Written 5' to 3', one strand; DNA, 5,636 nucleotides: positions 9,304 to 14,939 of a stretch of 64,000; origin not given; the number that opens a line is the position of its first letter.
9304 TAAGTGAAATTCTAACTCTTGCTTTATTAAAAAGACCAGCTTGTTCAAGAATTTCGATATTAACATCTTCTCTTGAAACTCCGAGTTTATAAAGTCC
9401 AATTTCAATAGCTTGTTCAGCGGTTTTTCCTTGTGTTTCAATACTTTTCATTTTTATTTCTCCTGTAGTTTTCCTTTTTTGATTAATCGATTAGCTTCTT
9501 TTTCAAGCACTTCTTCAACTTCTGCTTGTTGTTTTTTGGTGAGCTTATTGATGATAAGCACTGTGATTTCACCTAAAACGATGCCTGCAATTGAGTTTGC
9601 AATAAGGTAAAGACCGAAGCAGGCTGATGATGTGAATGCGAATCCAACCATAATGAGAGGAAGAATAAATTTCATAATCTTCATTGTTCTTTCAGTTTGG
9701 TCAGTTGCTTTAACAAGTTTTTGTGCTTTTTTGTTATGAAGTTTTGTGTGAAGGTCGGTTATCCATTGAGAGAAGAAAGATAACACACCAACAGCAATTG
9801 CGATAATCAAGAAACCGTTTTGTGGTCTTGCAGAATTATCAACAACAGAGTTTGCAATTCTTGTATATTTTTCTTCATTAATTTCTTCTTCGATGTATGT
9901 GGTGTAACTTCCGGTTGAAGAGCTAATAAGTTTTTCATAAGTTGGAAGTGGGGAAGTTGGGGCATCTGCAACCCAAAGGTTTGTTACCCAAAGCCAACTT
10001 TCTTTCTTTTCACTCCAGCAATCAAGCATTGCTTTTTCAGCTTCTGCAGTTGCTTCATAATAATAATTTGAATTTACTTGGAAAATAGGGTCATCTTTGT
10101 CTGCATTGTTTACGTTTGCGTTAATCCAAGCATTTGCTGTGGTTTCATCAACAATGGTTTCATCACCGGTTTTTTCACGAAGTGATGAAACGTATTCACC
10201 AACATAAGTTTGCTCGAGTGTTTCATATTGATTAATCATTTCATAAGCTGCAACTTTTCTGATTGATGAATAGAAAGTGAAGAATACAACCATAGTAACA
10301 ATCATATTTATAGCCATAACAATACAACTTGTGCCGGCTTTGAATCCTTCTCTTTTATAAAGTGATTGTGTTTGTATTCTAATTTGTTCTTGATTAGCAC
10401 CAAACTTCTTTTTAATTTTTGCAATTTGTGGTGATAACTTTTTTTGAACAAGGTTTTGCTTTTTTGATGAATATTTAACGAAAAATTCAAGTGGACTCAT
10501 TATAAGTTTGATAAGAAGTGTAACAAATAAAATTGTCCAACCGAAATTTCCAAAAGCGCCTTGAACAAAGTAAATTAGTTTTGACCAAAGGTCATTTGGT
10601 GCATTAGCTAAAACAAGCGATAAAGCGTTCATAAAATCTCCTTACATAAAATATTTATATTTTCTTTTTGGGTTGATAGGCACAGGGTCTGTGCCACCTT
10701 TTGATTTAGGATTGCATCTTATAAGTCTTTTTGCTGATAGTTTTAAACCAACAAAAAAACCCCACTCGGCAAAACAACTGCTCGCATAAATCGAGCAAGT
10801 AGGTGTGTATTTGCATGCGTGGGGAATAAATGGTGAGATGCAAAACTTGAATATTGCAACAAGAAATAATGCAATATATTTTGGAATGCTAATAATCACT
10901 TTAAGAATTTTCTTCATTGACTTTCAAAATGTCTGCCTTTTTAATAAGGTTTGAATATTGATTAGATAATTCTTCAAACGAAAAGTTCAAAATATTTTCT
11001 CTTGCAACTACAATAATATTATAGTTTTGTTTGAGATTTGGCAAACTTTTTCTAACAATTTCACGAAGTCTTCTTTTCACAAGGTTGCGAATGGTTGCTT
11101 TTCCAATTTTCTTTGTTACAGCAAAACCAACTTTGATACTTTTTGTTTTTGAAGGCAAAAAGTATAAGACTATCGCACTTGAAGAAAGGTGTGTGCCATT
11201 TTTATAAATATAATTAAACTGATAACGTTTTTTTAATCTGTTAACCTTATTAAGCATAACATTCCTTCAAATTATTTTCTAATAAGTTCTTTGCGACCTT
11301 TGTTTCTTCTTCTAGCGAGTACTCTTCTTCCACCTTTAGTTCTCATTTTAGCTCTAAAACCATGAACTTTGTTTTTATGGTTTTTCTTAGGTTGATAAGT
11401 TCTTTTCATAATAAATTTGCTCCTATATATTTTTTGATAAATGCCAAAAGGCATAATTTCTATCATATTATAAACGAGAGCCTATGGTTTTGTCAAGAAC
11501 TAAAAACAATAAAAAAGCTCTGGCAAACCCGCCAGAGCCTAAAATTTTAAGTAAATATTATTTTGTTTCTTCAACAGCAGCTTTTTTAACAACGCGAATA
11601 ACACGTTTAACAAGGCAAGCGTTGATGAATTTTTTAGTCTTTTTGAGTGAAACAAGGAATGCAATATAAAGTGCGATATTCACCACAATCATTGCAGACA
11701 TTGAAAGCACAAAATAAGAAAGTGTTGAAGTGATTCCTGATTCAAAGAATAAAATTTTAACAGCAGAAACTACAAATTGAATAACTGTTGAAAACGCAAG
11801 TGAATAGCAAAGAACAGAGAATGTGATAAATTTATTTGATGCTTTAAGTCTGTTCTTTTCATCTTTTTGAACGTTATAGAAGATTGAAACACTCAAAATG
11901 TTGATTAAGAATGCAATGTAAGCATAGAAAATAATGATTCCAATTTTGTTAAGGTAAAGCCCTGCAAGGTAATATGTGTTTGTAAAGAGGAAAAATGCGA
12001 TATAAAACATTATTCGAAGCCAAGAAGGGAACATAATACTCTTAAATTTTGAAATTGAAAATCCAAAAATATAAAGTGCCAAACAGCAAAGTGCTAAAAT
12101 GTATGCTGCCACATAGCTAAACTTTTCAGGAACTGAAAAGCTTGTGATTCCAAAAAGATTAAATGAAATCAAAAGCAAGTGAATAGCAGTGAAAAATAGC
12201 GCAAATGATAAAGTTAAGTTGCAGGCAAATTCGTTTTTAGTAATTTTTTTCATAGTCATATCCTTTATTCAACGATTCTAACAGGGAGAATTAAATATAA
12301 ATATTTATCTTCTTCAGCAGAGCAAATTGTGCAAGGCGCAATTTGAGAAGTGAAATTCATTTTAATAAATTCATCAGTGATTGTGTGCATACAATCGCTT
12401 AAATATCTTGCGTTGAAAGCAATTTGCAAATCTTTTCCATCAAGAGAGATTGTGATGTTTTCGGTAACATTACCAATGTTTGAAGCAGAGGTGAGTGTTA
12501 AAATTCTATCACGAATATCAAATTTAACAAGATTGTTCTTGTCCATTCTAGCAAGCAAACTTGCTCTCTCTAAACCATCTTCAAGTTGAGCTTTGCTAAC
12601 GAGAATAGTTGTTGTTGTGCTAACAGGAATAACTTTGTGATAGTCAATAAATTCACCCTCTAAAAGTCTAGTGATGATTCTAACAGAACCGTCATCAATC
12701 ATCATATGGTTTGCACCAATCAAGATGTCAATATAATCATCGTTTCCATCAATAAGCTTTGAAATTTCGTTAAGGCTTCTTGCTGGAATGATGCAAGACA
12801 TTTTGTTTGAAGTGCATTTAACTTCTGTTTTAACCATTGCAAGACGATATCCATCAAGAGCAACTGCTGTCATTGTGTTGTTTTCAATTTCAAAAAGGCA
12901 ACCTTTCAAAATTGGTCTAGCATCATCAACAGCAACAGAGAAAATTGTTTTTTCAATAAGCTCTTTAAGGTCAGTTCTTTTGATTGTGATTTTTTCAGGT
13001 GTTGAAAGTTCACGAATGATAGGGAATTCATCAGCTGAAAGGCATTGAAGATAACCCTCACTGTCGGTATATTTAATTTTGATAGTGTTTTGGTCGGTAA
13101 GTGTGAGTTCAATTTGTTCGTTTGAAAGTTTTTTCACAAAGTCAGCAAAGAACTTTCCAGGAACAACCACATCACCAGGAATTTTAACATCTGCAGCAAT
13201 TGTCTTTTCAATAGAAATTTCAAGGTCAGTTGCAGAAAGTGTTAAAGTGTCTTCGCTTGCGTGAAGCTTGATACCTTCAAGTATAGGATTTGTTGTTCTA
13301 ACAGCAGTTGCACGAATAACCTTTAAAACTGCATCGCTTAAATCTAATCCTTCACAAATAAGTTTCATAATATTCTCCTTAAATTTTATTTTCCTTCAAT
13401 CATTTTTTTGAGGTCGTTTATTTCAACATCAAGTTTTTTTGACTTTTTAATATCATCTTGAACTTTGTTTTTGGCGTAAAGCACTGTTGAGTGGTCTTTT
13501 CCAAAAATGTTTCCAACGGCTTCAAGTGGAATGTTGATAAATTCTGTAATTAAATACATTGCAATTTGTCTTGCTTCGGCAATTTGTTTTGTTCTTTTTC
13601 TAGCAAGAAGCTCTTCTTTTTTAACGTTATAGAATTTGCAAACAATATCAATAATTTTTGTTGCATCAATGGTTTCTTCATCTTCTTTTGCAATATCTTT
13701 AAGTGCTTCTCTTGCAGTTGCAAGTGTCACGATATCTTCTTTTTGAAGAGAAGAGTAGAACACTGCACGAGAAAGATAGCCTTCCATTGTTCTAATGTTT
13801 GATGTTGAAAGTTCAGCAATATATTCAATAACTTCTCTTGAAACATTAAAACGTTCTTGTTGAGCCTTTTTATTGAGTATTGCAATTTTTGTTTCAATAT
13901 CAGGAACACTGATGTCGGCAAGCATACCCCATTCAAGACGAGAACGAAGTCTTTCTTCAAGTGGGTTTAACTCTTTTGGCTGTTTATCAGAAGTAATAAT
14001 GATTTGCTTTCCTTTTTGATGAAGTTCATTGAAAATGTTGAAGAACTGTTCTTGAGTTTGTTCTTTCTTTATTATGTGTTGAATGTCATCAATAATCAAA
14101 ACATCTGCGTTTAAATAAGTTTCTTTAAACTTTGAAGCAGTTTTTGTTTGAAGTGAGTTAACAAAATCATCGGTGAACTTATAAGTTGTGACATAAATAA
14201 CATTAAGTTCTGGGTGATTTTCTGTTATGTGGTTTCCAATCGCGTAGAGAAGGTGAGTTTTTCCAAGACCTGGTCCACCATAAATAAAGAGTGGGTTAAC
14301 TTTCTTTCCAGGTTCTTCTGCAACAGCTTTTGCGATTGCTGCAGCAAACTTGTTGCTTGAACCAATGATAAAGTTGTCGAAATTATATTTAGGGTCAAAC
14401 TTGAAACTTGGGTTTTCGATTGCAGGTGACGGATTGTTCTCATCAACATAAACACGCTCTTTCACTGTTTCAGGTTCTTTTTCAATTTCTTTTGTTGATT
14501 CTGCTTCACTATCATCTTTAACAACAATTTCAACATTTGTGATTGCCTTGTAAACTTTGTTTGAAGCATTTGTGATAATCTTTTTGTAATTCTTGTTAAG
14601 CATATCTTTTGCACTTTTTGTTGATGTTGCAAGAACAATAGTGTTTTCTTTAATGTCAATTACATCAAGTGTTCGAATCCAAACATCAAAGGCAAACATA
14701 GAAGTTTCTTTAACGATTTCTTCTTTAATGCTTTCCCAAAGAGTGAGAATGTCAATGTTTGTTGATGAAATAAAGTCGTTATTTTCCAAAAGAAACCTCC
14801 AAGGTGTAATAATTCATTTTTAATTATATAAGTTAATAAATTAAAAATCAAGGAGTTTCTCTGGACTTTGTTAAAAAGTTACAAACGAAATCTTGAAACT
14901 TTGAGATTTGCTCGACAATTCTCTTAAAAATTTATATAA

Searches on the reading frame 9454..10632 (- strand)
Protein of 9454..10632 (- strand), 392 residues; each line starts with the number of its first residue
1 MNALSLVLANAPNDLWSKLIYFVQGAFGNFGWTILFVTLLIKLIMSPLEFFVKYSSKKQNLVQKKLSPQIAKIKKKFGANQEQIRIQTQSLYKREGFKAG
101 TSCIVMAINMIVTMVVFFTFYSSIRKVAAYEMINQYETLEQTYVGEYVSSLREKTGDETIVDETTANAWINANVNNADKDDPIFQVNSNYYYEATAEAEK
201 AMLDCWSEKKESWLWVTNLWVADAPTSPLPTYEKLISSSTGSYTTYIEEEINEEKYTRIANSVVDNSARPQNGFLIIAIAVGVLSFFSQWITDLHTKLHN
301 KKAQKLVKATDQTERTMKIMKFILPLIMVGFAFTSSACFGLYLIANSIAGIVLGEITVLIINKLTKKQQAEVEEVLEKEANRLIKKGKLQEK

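Call 22: search_protein_families(library=pfam, proteins=[window:9454-10632:-], max_evalue=0.00001)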
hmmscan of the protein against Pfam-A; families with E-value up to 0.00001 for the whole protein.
window:9454-10632:- (392 aa): 1 family
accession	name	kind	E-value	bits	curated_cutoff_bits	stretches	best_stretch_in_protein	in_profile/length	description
PF02096.25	60KD_IMP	-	4.8e-20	72.6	35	1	30-352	1-156/163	60Kd inner membrane protein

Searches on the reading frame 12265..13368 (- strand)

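Call 22: search_protein_families(library=pfam, proteins=[window:12265-13368:-], max_evalue=0.00001)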
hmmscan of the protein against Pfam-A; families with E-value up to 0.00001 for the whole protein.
window:12265-13368:- (367 aa): 3 families
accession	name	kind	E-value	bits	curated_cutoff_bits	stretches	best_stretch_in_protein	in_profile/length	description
PF02767.21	DNA_pol3_beta_2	-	7.9e-38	129.8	27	2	129-240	2-114/116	DNA polymerase III beta subunit, central domain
PF00712.24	DNA_pol3_beta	-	2.1e-35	121.9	24.4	1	1-118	1-119/120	DNA polymerase III beta subunit, N-terminal domain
PF02768.20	DNA_pol3_beta_3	-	8.3e-29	100.3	27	1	245-364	2-121/121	DNA polymerase III beta subunit, C-terminal domain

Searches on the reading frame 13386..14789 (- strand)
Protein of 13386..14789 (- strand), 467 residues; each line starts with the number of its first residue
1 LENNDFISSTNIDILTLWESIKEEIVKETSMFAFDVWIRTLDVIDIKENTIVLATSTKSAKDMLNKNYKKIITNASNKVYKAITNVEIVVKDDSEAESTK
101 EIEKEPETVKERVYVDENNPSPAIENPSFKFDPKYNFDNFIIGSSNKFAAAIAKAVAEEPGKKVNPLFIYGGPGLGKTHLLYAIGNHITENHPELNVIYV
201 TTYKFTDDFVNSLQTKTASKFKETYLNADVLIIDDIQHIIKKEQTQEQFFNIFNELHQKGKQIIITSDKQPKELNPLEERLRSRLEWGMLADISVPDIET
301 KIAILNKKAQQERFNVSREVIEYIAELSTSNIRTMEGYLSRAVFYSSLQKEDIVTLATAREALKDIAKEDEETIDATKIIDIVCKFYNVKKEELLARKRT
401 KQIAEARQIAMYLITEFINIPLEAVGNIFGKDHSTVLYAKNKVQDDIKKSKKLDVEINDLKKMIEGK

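Call 22: search_protein_families(library=pfam, proteins=[window:13386-14789:-], max_evalue=0.00001)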
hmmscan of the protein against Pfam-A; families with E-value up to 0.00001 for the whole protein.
window:13386-14789:- (467 aa): 7 families
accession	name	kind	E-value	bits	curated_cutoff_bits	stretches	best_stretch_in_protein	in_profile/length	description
PF00308.24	Bac_DnaA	-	2.4e-66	223.3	23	1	132-291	2-161/162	Bacterial DnaA ATPAse domain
PF08299.17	Bac_DnaA_C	-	1.5e-24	86.2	31.5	1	378-443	3-69/69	Bacterial dnaA protein helix-turn-helix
PF00004.35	AAA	-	8e-11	43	21.2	1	168-279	2-119/131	ATPase family associated with various cellular activities (AAA)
PF11638.13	DnaA_N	-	6.8e-09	35.8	24.6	1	16-75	2-62/65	DnaA N-terminal domain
PF01695.23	IstB_IS21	-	7.6e-09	35.9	24.1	1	167-270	95-195/238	IstB-like ATP binding protein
PF00910.28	RNA_helicase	-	2.8e-06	28.2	21.5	0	168-253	2-75/105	RNA helicase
PF01637.24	ATPase_2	-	3.3e-06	27.5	33.2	1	164-269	20-118/225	ATPase domain predominantly from Archaea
